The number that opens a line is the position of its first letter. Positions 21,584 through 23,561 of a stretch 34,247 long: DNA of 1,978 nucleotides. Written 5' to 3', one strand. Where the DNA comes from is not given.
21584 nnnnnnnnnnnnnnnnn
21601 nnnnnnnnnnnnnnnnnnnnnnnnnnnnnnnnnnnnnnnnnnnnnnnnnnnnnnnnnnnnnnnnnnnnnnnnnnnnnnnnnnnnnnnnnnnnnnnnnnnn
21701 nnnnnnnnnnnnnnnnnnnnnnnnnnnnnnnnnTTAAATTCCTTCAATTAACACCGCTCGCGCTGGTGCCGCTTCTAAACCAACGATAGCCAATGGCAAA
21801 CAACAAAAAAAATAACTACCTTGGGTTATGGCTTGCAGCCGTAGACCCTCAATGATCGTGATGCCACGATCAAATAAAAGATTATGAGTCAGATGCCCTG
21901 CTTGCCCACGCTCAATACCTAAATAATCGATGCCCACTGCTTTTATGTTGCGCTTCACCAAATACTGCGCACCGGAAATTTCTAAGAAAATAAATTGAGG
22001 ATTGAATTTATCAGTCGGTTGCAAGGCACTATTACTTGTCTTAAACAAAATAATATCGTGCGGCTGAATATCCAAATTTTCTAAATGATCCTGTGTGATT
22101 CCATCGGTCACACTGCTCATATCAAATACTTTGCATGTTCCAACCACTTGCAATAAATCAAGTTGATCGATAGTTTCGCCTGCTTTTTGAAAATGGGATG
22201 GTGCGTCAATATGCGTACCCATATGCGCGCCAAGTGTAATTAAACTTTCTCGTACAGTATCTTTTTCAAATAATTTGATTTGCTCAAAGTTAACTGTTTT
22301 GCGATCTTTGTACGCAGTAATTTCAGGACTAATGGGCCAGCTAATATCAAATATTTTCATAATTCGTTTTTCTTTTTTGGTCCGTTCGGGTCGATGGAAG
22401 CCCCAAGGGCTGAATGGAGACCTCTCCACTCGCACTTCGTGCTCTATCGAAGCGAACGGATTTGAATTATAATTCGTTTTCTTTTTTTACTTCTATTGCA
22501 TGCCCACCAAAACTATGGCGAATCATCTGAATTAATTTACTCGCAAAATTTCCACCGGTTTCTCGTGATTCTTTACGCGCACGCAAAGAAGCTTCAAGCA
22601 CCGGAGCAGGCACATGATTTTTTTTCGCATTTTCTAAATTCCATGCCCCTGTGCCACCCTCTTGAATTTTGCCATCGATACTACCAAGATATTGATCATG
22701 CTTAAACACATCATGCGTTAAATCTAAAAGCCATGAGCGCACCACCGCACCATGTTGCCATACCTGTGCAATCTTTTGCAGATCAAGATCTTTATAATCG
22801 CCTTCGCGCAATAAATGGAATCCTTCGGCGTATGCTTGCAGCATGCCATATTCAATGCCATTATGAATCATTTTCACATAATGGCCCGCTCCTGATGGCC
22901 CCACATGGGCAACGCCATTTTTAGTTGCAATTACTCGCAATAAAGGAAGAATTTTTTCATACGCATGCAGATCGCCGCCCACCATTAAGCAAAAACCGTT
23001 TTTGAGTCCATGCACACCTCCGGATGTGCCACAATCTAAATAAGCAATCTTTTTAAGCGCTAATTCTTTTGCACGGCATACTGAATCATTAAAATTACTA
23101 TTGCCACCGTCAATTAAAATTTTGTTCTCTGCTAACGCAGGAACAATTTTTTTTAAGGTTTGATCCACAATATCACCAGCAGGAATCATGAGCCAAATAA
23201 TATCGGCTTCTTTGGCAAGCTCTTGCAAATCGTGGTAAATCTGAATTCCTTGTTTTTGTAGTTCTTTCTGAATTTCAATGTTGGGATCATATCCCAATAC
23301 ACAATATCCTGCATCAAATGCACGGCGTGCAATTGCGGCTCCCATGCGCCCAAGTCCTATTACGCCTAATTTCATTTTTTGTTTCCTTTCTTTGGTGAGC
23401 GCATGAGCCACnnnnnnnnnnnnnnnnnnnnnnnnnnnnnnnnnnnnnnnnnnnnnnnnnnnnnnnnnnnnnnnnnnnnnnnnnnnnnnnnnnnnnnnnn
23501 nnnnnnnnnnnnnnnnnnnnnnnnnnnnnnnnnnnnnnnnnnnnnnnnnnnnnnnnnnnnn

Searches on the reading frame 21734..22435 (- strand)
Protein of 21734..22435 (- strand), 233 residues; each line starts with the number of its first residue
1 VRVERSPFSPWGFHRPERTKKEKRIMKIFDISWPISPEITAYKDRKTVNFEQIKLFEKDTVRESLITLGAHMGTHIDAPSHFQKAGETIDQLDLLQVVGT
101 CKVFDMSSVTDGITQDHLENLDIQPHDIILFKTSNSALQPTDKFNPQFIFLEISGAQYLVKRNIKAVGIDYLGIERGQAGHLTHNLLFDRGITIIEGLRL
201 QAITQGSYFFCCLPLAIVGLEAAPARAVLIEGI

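Call 10: search_protein_families(library=pfam, proteins=[window:21734-22435:-], max_evalue=0.001)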
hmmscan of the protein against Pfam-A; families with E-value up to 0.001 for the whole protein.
window:21734-22435:- (233 aa): 1 family
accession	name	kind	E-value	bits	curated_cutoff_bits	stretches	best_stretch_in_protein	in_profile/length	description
PF04199.19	Cyclase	-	1.7e-24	87.1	23.1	1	29-175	1-141/142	Putative cyclase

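Call 13: find_related_loci(query=window:21734-22435:-, collection=genome_contigs, flank=10000)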
Query window:21734-22435:- (233 aa) in genome_contigs; peptide patterns used: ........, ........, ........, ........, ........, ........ (x = any residue, [..] = any of these).
121 stretches matched a pattern; 24 encode a relative of the query (tblastn E <= 1e-3); 24 distinct loci.
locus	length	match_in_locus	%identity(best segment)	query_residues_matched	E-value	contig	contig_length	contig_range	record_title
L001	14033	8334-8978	68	19-233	2e-99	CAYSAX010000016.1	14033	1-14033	MAG TPA_asm: uncultured Pseudomonadota bacterium isolate SRP302447_co2_787 genome assembly, contig: NODE_12104_length_14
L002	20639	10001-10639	56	20-230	3e-77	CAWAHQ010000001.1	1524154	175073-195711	MAG: uncultured bacterium isolate MFD04434.bin.1.151 genome assembly, contig: contig_34089, whole genome shotgun sequenc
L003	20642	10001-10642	54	19-230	9e-75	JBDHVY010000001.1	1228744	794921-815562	MAG: Candidatus Dependentiae bacterium isolate AS-MICRO-OLR.1 NODE_2_length_1228744_cov_9.698095, whole genome shotgun s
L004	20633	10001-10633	53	22-230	2e-72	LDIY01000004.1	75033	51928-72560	MAG: candidate division TM6 bacterium SOIL31 contig_113819, whole genome shotgun sequence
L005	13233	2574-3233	43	12-230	8e-51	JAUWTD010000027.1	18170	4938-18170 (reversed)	MAG: Candidatus Altiarchaeota archaeon isolate CSMAG_2571 CSMAG_2571_k127_1927878_length_18170_cov_129.5902, whole genom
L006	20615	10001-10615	53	24-230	3e-64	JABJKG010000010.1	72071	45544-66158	MAG: bacterium isolate SI074_bin86 k141_1489488, whole genome shotgun sequence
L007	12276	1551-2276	32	16-230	3e-20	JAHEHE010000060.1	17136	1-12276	MAG: Flavobacteriaceae bacterium isolate Ww435 NODE_5868_length_17136_cov_6.779959, whole genome shotgun sequence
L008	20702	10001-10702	30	27-231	6e-18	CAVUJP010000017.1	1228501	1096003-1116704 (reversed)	MAG: uncultured Flavobacteriaceae bacterium isolate MFD01721.bin.1.309 genome assembly, contig: contig_8808, whole genom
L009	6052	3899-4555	28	31-228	1e-15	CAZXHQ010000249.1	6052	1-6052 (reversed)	MAG TPA_asm: uncultured Rhodothermales bacterium isolate SRP284430_co1_215 genome assembly, contig: NODE_11373_length_60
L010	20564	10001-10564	31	67-228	6e-15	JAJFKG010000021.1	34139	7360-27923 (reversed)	MAG: Gammaproteobacteria bacterium isolate OFTM122 OFTM122_20, whole genome shotgun sequence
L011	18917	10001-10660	28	31-230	5e-15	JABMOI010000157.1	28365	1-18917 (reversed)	MAG: bacterium isolate bin.449 k141_4044013, whole genome shotgun sequence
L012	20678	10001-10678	30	38-226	9e-15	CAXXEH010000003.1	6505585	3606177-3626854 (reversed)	MAG: Prolixibacteraceae bacterium isolate 21914d8d-2520-4789-97d1-870cefad7186 genome assembly, contig: contig_3, whole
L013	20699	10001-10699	26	27-230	5e-14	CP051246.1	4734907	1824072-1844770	MAG: Salegentibacter sp. isolate oa5 chromosome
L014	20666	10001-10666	28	46-230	6e-14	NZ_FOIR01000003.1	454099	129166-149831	Roseivirga pacifica strain CGMCC 1.12402, whole genome shotgun sequence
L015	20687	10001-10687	28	30-228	1e-13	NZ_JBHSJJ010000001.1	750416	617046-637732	Negadavirga shengliensis strain CGMCC 1.12768 spades_K_17_127_1, whole genome shotgun sequence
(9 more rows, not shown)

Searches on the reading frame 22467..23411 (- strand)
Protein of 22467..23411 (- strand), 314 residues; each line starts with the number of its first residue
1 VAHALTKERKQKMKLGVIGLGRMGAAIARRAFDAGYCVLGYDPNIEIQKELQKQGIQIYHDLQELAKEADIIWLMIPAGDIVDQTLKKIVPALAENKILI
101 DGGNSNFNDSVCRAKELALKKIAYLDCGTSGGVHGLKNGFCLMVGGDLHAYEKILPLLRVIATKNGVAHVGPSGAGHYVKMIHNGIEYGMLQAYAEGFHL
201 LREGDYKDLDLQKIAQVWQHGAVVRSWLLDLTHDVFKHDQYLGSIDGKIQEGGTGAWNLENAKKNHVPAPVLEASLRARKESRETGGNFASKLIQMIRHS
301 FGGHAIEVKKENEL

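Call 10: search_protein_families(library=pfam, proteins=[window:22467-23411:-], max_evalue=0.001)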
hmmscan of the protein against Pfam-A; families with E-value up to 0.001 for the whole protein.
window:22467-23411:- (314 aa): 8 families
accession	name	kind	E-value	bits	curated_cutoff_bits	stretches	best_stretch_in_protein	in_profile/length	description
PF03446.21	NAD_binding_2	-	2.4e-39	135.4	21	1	14-164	1-155/161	NAD binding domain of 6-phosphogluconate dehydrogenase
PF00393.24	6PGD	-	3e-24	86.4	27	1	176-283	1-114/290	6-phosphogluconate dehydrogenase, C-terminal domain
PF02826.25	2-Hacid_dh_C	-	3e-12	46.7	25.1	1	8-86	32-109/178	D-isomer specific 2-hydroxyacid dehydrogenase, NAD binding domain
PF03807.23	F420_oxidored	-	4.1e-11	43.8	21.6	1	14-102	1-91/94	NADP oxidoreductase coenzyme F420-dependent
PF07991.19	KARI_N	-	8.4e-06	25.9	20.6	1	12-100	4-92/165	Acetohydroxy acid isomeroreductase, NADPH-binding domain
PF03720.21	UDPG_MGDP_dh_C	-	3.5e-05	24.6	30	1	27-104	22-99/103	UDP-glucose/GDP-mannose dehydrogenase family, UDP binding domain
PF02153.23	PDH_N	-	9.7e-05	22.4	26.5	1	36-103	12-79/154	Prephenate dehydrogenase, nucleotide-binding domain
PF02737.24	3HCDH_N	-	0.00087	19.7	22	0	14-57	1-44/180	3-hydroxyacyl-CoA dehydrogenase, NAD binding domain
